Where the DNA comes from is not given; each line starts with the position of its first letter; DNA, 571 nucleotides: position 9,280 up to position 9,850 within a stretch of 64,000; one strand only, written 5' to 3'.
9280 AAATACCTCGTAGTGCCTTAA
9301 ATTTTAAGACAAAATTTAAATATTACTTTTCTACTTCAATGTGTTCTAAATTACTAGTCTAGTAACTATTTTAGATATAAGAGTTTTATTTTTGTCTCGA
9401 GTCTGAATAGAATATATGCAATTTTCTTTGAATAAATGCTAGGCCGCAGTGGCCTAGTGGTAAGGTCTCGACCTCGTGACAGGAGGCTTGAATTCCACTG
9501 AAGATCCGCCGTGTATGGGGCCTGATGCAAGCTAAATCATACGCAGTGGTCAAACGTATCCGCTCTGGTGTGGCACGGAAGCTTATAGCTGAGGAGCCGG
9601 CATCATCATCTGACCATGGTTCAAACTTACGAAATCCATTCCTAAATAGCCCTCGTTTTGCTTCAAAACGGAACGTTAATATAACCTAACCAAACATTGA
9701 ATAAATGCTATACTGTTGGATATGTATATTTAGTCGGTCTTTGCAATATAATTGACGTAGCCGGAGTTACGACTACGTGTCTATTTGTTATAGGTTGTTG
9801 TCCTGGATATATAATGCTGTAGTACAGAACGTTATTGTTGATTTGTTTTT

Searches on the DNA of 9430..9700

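Call 29: search_rna_families(source=window, start=9430, end=9700, threshold=evalue, max_evalue=10, show_alignments=2)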
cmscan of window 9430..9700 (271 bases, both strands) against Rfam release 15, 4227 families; matches with E-value up to 10: 1.
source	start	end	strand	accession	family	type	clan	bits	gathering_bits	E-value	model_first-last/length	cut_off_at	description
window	9666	9700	+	RF01377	CRISPR-DR64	Gene; CRISPR;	CL00015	13.8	40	9.2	1-34/37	3'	CRISPR RNA direct repeat element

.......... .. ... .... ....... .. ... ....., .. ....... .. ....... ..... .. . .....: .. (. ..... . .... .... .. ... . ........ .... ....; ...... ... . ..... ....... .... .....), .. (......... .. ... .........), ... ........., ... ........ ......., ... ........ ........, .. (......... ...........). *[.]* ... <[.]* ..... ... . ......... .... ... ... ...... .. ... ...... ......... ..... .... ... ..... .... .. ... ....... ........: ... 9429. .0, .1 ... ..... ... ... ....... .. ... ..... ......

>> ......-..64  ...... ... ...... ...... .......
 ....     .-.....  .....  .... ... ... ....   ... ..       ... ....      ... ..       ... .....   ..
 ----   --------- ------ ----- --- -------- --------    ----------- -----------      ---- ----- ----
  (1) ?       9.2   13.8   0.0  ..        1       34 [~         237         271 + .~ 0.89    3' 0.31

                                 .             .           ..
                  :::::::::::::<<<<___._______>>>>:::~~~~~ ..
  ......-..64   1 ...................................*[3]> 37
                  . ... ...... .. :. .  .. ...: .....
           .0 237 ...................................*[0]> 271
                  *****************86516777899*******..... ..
